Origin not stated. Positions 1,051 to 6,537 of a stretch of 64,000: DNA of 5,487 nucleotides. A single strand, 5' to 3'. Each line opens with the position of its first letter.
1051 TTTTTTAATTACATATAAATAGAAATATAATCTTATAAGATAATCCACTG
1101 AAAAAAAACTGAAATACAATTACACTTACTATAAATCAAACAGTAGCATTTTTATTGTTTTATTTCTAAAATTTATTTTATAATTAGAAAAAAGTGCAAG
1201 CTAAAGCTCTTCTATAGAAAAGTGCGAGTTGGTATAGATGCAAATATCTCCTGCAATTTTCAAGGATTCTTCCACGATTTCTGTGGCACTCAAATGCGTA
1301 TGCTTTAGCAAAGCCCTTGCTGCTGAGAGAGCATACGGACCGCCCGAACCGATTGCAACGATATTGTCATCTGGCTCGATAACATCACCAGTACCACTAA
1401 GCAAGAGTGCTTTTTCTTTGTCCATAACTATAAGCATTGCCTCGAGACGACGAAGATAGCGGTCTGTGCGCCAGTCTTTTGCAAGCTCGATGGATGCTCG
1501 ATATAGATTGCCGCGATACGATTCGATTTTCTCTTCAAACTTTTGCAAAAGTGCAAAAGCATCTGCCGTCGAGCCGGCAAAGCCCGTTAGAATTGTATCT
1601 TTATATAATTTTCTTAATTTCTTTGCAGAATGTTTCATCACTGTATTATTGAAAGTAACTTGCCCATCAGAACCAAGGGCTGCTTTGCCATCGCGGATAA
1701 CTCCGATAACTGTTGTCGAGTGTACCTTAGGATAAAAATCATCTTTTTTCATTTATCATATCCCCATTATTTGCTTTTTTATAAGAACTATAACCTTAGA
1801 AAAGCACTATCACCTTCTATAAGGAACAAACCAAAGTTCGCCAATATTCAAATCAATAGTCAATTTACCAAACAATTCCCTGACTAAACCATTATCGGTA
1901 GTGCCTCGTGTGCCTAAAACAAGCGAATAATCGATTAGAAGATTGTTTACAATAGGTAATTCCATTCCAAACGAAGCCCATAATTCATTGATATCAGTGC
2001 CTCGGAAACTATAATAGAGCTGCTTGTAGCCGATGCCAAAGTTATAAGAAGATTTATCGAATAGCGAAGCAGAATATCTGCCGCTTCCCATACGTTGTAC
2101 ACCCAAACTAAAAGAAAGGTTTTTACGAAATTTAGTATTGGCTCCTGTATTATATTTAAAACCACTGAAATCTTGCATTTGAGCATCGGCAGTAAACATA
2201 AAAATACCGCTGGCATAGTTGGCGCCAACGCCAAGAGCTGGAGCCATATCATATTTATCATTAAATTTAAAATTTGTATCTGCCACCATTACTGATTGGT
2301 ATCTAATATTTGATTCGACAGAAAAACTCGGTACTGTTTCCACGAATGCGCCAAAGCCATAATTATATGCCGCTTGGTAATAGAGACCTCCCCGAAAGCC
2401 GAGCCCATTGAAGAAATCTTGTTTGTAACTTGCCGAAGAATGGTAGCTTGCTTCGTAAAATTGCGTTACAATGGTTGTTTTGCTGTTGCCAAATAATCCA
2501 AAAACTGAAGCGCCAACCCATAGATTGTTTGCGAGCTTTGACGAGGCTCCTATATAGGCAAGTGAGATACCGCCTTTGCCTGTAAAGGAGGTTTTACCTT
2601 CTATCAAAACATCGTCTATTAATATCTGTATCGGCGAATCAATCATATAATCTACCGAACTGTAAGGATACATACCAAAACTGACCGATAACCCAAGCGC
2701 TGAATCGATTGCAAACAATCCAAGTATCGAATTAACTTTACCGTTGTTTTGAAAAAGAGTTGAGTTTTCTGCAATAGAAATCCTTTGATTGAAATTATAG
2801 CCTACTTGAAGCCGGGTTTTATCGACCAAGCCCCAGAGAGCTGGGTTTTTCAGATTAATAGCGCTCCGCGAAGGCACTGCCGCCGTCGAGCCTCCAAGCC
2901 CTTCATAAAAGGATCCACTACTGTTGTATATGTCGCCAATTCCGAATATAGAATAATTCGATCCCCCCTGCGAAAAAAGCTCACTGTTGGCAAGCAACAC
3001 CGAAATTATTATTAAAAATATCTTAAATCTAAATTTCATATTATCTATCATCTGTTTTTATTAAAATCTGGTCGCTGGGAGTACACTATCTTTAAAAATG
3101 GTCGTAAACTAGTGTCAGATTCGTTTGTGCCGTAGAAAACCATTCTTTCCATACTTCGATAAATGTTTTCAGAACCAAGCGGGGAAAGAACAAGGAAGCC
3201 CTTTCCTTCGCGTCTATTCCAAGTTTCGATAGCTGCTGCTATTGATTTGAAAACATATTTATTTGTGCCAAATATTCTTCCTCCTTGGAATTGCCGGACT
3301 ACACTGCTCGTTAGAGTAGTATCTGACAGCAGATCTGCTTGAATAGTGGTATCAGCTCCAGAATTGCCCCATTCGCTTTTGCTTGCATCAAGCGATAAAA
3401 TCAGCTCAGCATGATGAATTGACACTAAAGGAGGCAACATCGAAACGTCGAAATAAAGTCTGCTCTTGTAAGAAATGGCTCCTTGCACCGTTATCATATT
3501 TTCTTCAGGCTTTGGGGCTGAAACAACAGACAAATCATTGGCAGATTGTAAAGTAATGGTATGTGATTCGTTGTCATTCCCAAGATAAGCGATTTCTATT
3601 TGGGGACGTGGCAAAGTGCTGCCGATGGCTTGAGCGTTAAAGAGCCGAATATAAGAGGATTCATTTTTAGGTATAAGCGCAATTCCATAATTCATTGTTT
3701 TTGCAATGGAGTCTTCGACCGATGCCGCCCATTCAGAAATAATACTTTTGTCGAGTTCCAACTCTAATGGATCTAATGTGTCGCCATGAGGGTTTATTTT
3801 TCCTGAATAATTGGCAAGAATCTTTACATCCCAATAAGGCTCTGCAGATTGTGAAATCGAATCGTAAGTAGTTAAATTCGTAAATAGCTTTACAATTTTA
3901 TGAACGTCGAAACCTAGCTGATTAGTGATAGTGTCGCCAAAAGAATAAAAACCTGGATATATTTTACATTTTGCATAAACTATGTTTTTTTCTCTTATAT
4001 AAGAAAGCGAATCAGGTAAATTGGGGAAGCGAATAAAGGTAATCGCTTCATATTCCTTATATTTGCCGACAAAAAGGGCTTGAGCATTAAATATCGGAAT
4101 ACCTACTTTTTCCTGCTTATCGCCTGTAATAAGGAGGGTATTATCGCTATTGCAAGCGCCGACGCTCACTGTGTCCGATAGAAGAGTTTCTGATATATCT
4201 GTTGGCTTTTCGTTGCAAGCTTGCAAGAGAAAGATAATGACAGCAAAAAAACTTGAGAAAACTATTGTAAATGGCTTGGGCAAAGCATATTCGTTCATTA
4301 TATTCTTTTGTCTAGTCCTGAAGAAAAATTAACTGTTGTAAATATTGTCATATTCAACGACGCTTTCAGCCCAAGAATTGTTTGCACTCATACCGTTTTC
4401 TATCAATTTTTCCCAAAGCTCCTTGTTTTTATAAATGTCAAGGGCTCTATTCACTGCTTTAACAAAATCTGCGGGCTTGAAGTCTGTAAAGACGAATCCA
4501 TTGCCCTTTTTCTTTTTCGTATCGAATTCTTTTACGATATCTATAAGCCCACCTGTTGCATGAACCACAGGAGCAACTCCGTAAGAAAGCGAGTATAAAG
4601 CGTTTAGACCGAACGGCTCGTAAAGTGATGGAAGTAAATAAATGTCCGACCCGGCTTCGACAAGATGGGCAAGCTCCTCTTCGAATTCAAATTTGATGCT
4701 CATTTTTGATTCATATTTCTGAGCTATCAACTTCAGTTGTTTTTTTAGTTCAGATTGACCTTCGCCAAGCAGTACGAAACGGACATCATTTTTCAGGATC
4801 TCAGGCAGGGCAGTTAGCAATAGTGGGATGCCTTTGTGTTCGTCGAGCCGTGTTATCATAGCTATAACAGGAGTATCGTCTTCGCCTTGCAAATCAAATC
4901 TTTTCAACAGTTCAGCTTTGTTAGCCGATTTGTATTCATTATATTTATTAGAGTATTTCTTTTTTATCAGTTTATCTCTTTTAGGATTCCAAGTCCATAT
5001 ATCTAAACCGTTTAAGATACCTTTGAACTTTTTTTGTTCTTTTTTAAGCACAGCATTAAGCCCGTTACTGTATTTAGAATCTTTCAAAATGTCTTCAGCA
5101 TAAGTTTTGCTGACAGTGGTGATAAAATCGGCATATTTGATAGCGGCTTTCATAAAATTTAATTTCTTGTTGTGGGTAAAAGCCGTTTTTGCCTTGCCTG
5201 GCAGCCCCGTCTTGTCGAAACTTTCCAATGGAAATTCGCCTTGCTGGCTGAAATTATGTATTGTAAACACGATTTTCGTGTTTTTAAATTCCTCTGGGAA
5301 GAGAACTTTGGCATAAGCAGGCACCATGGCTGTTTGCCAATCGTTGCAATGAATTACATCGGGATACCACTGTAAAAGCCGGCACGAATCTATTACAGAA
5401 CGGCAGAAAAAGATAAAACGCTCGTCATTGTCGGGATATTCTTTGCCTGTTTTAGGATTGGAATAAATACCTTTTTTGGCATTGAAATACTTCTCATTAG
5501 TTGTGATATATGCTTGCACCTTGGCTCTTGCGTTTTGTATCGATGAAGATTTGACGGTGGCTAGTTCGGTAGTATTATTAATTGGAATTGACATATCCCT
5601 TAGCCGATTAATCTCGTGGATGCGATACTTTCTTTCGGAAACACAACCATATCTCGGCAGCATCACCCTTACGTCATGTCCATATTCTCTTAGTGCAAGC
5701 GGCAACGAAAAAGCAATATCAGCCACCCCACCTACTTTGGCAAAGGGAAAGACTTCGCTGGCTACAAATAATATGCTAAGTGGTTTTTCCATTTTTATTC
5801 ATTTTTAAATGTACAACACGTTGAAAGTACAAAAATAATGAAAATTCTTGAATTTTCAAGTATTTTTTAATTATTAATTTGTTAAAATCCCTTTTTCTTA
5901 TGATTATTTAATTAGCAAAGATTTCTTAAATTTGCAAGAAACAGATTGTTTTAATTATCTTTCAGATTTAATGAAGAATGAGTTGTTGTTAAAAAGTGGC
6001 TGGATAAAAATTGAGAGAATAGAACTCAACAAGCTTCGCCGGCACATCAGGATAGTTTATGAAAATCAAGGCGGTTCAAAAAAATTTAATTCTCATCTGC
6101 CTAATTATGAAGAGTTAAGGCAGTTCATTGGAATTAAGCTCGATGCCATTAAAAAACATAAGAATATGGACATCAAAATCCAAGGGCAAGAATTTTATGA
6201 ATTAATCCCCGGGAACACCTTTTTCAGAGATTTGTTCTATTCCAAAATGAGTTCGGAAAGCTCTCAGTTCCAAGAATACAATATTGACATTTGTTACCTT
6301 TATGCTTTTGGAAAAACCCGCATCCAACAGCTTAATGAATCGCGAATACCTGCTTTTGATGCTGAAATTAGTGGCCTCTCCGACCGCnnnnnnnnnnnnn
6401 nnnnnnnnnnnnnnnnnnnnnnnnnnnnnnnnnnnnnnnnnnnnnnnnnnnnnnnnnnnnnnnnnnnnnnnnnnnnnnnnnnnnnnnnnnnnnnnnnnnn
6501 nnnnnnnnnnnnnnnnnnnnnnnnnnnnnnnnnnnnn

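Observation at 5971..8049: TIR-like domain fused to an intact PLP-dependent fold-type-II enzyme: candidate new defence or signalling effector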

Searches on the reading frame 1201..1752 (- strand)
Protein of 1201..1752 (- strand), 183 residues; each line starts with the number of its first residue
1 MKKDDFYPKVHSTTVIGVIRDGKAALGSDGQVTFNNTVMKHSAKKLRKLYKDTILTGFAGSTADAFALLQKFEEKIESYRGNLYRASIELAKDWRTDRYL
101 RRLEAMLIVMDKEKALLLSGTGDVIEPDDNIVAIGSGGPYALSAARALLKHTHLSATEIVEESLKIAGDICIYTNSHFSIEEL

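Call 5: search_protein_families(library=pfam, proteins=[window:1201-1752:-], max_evalue=0.01)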
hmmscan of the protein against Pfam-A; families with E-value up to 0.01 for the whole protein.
window:1201-1752:- (183 aa): 1 family
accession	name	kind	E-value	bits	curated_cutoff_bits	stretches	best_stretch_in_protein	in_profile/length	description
PF00227.31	Proteasome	-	8.7e-27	94.4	22.4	1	11-181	3-187/189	Proteasome subunit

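Call 6: search_protein_families(library=padloc, proteins=[window:1201-1752:-], max_evalue=0.01)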
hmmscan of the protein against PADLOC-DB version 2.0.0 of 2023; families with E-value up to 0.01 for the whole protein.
window:1201-1752:- (183 aa): 0 families

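Call 62: search_protein_families(library=padloc, alignment_id=A5, max_evalue=0.00001)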
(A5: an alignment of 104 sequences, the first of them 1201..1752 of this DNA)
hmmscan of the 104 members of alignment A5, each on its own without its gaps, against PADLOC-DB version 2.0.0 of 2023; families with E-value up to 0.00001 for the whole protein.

A. member 1, window:1201-1752:- (183 aa): 0 families

B. families by the number of members that match (of 104 scanned): 54 families (the first 25 are shown)
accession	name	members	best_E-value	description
PDLC04140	mad8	2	1.8e-35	mads_8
PDLC04134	mad2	2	1.2e-20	mads_2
PDLC01995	RtcR_PspF2--CARF_AAA_HTH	1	5.7e-128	-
PDLC01381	Cas6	1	3.8e-54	"CAS-I,CAS-II,CAS-III,CAS-IV,CAS-V,CAS-VI; crRNAmaturation"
PDLC01994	RtcR_PspF1--CARF_AAA_HTH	1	7.8e-54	-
PDLC02806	SspH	1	2.7e-52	SspH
PDLC04135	mad3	1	9.5e-48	mads_3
PDLC02804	SspH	1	1.3e-47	SspH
PDLC02104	Cas6b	1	8.8e-47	-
PDLC01993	RtcR--CARF_AAA_HTH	1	3.5e-42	-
PDLC01292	Cas10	1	1.8e-32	CAS-III; effector_LS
PDLC01445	Cmr1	1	2.6e-30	"CAS-III-B,CAS-III-C; effector_G7"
PDLC02054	Cas10b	1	9e-30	-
PDLC01422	Cas10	1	1.3e-27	CAS-III; effector_LS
PDLC00976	Cmr1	1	1.7e-26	Cmr1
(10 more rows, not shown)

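Call 63: search_protein_families(library=pfam, alignment_id=A5, max_evalue=0.00001)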
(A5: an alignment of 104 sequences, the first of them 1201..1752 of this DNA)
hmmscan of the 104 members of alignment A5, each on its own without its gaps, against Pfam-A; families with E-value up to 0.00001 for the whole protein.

A. member 1, window:1201-1752:- (183 aa): 1 family
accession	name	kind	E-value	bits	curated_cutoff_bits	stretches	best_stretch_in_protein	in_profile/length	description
PF00227.31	Proteasome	-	8.7e-27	94.4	22.4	1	11-181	3-187/189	Proteasome subunit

B. families by the number of members that match (of 104 scanned): 171 families (the first 25 are shown)
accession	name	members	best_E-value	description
PF00515.34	TPR_1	4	6.8e-37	Tetratricopeptide repeat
PF07719.23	TPR_2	4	2.1e-31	Tetratricopeptide repeat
PF13181.12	TPR_8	4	3.1e-27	Tetratricopeptide repeat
PF13431.12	TPR_17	4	4.8e-25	Tetratricopeptide repeat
PF13428.12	TPR_14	4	1e-24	Tetratricopeptide repeat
PF13432.12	TPR_16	4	8.7e-24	Tetratricopeptide repeat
PF14559.12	TPR_19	4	3.7e-22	Tetratricopeptide repeat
PF18962.6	Por_Secre_tail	4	3.5e-16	Secretion system C-terminal sorting domain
PF13424.12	TPR_12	3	5.2e-107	Tetratricopeptide repeat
PF13176.12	TPR_7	3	1.6e-25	Tetratricopeptide repeat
PF13414.12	TPR_11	3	8.8e-18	TPR repeat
PF15902.12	Sortilin-Vps10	3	5.7e-11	Sortilin, neurotensin receptor 3,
PF13188.13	PAS_8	2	3.8e-24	PAS domain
PF00989.32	PAS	2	3.4e-23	PAS fold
PF13426.13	PAS_9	2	3.8e-21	PAS domain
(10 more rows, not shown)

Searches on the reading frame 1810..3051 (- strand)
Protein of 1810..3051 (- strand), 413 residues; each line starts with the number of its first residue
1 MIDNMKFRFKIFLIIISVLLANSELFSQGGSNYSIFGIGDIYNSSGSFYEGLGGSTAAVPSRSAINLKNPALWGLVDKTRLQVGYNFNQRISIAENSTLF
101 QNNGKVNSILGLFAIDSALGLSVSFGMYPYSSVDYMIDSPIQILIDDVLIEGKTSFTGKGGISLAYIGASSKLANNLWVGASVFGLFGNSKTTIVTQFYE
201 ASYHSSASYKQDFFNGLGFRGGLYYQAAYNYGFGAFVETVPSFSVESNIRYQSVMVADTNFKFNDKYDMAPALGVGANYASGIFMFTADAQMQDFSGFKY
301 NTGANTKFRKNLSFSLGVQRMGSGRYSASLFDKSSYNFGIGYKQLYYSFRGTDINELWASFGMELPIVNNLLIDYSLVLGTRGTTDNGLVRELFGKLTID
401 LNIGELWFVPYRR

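Call 5: search_protein_families(library=pfam, proteins=[window:1810-3051:-], max_evalue=0.01)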
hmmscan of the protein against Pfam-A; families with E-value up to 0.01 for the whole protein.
window:1810-3051:- (413 aa): 0 families

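Call 6: search_protein_families(library=padloc, proteins=[window:1810-3051:-], max_evalue=0.01)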
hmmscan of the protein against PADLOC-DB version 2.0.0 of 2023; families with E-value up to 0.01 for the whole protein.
window:1810-3051:- (413 aa): 0 families

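Call 8: search_protein_families(library=ncbifam, proteins=[window:1810-3051:-], max_evalue=0.1)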
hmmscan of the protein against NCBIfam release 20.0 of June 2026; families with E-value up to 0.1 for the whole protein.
window:1810-3051:- (413 aa): 1 family
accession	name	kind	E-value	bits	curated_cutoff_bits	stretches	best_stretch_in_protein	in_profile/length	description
NF053685.1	BamG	equivalog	2.6e-58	198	250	1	29-409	5-394/397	BamG family beta-barrel-assembly machinery protein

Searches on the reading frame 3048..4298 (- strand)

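Call 5: search_protein_families(library=pfam, proteins=[window:3048-4298:-], max_evalue=0.01)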
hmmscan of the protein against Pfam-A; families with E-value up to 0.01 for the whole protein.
window:3048-4298:- (416 aa): 0 families

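Call 6: search_protein_families(library=padloc, proteins=[window:3048-4298:-], max_evalue=0.01)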
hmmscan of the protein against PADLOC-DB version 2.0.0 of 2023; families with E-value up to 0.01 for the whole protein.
window:3048-4298:- (416 aa): 0 families

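Call 8: search_protein_families(library=ncbifam, proteins=[window:3048-4298:-], max_evalue=0.1)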
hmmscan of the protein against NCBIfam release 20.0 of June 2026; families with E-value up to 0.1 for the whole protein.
window:3048-4298:- (416 aa): 1 family
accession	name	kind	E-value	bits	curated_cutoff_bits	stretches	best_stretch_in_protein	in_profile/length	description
NF033679.1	DNRLRE_dom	domain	0.00069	19.7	34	0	74-236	19-163/164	DNRLRE domain-containing protein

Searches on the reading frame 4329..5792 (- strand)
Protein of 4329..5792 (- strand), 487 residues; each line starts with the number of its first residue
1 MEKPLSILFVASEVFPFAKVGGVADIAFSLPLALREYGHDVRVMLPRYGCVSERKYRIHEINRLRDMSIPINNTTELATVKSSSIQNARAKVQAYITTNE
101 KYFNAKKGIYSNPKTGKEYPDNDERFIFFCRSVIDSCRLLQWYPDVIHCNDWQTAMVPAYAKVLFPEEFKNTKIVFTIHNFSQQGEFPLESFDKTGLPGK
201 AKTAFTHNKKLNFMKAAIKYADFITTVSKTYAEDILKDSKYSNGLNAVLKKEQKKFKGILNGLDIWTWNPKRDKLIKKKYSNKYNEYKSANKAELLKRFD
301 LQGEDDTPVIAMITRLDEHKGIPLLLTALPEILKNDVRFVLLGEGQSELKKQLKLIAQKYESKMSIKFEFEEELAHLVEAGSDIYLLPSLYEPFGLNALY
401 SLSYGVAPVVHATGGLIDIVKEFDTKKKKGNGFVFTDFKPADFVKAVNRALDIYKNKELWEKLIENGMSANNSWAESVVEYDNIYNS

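Call 5: search_protein_families(library=pfam, proteins=[window:4329-5792:-], max_evalue=0.01)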
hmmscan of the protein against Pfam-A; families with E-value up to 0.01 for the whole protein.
window:4329-5792:- (487 aa): 6 families
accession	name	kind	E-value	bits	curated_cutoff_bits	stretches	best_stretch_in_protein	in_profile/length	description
PF08323.17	Glyco_transf_5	-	6.4e-76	255.7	22.7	1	7-250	2-238/239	Starch synthase catalytic domain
PF00534.26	Glycos_transf_1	-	2e-26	93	26.4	1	298-467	6-169/172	Glycosyl transferases group 1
PF13692.12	Glyco_trans_1_4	-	2.5e-16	60.6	27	1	308-451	2-140/142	Glycosyl transferases group 1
PF13439.12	Glyco_transf_4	-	2.5e-10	41.1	28.5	1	138-237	66-150/170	Glycosyltransferase Family 4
PF20706.3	GT4-conflict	-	4.3e-06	26.4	26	1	305-477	195-381/385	Family 4 Glycosyltransferase in conflict systems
PF13579.12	Glyco_trans_4_4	-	2.6e-05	25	29.7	1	138-236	65-143/158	Glycosyl transferase 4-like domain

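Call 6: search_protein_families(library=padloc, proteins=[window:4329-5792:-], max_evalue=0.01)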
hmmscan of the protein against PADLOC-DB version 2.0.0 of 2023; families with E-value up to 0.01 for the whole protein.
window:4329-5792:- (487 aa): 0 families

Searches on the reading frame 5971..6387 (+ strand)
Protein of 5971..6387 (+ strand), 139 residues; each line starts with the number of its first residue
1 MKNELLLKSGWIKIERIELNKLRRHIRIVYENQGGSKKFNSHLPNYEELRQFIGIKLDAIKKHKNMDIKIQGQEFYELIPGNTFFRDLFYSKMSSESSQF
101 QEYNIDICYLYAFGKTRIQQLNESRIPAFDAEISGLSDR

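Call 7: search_protein_families(library=pfam, proteins=[window:5971-6387:+], max_evalue=10)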
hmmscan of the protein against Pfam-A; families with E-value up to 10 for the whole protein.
seq(139 aa): 2 families
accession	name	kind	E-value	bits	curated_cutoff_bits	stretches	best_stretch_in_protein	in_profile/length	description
PF04926.20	PAP_RNA-bind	-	0.025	14.7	24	1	49-79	113-144/181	Poly(A) polymerase predicted RNA binding domain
PF19012.5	DUF5741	-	0.11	13.2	25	1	19-63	38-79/82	Family of unknown function (DUF5741)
